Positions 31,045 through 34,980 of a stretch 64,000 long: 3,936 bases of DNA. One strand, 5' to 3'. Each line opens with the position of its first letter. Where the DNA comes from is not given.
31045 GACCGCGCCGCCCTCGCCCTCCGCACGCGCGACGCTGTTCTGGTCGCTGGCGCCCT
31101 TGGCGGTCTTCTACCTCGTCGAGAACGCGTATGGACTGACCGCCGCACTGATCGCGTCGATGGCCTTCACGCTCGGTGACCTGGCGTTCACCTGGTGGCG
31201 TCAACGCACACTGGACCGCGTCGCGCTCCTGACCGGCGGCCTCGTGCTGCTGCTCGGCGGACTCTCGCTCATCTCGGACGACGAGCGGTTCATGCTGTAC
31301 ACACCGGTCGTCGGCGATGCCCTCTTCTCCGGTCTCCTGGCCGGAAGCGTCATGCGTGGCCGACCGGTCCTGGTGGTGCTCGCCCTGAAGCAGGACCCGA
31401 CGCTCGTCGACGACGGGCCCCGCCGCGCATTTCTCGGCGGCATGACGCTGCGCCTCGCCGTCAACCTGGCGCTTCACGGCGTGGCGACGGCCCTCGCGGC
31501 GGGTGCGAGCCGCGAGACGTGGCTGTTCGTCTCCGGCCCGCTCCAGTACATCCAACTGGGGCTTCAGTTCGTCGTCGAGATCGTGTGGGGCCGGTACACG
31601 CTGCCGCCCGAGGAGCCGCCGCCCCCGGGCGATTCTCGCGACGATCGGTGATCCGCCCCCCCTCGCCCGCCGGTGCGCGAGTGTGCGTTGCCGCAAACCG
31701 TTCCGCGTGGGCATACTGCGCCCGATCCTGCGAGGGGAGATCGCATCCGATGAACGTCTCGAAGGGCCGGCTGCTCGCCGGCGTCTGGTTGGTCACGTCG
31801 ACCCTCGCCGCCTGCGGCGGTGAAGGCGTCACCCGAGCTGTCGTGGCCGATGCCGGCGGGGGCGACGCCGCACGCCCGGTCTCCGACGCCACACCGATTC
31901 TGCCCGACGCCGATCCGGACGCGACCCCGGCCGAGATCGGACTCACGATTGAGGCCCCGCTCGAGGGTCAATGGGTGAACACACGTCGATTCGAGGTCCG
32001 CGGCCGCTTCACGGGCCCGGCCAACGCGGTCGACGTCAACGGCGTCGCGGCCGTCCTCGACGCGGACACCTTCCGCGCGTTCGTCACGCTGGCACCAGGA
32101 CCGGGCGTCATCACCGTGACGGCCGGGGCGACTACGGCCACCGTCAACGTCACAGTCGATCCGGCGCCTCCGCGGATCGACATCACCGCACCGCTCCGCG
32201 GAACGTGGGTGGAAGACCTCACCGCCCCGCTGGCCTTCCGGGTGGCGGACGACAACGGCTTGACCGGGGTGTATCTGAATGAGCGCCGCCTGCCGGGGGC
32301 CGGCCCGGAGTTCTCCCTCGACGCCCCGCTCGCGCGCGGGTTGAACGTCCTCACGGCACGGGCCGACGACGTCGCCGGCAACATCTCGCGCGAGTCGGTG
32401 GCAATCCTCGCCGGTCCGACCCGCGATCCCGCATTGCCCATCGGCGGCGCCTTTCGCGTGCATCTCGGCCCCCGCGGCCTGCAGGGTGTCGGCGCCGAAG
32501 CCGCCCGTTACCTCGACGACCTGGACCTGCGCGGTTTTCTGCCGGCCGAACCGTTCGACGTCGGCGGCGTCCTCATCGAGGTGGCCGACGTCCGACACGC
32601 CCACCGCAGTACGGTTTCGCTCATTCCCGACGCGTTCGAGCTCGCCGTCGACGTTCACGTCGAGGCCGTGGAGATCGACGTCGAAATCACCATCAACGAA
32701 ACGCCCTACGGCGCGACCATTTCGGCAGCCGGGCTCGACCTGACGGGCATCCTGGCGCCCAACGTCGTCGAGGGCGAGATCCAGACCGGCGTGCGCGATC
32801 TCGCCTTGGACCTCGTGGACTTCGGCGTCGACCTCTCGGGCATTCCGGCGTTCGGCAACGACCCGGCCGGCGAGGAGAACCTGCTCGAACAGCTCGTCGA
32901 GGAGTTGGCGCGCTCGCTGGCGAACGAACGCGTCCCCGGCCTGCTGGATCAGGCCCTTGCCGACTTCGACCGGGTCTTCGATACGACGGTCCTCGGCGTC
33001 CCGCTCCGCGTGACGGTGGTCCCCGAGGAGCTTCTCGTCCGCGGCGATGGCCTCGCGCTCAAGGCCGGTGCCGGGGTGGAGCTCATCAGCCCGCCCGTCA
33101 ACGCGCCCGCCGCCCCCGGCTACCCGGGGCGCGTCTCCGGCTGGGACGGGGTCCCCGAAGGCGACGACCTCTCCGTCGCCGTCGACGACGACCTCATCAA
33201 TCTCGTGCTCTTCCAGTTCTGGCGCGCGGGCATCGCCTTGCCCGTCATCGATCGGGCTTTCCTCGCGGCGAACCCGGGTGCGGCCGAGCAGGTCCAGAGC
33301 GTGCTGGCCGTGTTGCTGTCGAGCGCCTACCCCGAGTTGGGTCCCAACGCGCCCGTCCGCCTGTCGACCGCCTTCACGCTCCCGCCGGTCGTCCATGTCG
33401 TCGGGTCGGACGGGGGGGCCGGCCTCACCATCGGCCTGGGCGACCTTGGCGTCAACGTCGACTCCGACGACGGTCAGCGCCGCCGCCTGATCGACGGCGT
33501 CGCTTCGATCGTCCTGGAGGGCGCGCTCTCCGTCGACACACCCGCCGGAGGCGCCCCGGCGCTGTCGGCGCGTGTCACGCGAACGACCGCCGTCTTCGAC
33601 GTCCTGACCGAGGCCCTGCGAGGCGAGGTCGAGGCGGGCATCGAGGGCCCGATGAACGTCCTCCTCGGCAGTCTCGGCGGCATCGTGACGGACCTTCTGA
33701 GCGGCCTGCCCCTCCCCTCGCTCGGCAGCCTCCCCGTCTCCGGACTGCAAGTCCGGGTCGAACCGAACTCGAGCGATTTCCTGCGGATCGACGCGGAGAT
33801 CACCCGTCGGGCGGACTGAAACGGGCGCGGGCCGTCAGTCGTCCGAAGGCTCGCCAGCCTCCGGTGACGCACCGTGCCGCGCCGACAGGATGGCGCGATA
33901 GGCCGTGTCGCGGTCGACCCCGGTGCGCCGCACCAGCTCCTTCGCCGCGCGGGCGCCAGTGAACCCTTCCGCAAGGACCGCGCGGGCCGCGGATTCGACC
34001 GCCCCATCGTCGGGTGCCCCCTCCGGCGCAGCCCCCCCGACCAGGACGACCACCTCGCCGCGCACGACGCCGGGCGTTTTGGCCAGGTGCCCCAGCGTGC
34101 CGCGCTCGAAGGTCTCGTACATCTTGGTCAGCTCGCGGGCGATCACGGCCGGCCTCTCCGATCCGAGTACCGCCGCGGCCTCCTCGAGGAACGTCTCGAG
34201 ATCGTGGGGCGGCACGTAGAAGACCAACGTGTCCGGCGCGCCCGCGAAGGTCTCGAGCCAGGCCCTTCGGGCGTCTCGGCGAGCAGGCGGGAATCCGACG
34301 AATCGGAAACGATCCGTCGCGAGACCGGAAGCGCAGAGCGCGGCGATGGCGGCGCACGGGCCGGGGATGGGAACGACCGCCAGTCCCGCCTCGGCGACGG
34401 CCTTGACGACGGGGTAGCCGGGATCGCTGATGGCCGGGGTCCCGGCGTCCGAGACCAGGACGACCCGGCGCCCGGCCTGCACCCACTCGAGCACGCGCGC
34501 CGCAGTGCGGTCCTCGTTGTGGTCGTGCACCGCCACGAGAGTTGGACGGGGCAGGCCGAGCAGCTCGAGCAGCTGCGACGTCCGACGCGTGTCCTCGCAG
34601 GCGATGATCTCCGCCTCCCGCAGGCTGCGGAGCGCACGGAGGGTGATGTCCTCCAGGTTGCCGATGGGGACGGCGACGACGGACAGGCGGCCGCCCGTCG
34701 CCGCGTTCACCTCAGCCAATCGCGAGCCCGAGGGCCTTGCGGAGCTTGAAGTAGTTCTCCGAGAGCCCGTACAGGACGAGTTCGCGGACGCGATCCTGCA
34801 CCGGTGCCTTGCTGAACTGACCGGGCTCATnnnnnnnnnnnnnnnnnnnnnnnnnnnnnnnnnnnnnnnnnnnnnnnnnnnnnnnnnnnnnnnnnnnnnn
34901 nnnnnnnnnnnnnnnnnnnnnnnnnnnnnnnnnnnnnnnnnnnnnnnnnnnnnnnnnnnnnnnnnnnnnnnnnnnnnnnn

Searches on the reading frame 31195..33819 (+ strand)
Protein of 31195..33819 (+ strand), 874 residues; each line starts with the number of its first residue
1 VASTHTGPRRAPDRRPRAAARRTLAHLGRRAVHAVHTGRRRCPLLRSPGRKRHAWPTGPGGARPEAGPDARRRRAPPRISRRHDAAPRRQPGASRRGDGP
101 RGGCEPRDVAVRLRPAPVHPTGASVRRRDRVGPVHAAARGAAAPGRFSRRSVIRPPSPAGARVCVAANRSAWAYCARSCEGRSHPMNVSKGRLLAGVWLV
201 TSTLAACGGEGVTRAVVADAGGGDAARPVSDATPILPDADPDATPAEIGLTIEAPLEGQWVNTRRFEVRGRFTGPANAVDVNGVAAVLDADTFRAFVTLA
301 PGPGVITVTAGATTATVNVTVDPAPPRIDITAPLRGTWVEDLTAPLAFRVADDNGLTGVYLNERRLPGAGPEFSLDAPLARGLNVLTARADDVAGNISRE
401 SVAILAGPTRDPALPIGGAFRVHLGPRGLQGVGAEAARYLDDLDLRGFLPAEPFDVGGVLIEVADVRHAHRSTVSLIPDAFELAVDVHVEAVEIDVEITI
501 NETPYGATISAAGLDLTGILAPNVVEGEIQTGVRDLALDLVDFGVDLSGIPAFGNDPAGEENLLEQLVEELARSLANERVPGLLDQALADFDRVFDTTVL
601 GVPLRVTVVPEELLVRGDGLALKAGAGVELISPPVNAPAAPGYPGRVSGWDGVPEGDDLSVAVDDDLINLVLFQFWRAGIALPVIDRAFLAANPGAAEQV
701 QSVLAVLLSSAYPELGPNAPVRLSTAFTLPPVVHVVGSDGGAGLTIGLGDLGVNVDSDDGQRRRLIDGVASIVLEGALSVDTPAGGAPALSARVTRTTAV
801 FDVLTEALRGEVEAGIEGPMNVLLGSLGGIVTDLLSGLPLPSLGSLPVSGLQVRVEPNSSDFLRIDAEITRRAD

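Call 61: search_protein_families(library=pfam, proteins=[window:31195-33819:+], max_evalue=0.001)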
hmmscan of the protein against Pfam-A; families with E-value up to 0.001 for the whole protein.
window:31195-33819:+ (874 aa): 1 family
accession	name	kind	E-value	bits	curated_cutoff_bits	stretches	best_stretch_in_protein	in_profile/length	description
PF09136.16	Glucodextran_B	-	3.8e-10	40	27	1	250-313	3-68/83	Glucodextranase, domain B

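Call 77: search_protein_families(library=ncbifam, proteins=[window:31195-33819:+], max_evalue=0.00001)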
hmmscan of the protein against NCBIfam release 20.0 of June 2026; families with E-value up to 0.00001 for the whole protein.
window:31195-33819:+ (874 aa): 0 families

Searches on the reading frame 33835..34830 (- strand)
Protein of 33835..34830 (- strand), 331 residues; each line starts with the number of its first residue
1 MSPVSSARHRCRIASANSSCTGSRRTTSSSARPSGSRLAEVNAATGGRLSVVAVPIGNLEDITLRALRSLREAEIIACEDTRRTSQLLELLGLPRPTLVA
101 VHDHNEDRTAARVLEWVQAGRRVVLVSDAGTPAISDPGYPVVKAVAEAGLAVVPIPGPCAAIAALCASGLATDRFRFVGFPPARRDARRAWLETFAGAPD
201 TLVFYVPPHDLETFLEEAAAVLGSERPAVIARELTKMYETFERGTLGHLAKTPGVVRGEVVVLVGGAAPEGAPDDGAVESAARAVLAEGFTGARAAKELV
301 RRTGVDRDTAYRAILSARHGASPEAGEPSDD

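Call 11: search_protein_families(library=pfam, proteins=[window:33835-34830:-], max_evalue=0.001)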
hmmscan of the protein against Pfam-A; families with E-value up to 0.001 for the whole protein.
window:33835-34830:- (331 aa): 1 family
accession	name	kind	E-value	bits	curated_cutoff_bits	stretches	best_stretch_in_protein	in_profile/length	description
PF00590.25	TP_methylase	-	3.5e-32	112.5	27.8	1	49-249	2-211/212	Tetrapyrrole (Corrin/Porphyrin) Methylases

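Call 77: search_protein_families(library=ncbifam, proteins=[window:33835-34830:-], max_evalue=0.00001)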
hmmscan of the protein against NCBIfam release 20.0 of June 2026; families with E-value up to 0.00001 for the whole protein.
window:33835-34830:- (331 aa): 4 families
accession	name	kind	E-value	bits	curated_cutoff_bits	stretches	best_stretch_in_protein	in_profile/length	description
TIGR00096.1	TIGR00096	equivalog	3e-64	217.1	167.9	1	49-315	2-272/275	16S rRNA (cytidine(1402)-2'-O)-methyltransferase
NF011570.0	PRK14994.1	equivalog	2.7e-63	213.9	502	1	43-315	8-282/287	16S rRNA (cytidine(1402)-2'-O)-methyltransferase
NF004790.0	PRK06136.1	subfamily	8.6e-07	28.8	198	1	55-267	12-236/250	uroporphyrinogen-III C-methyltransferase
NF007922.1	PRK10637.1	equivalog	3.7e-06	26.2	400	1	39-252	209-431/450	siroheme synthase CysG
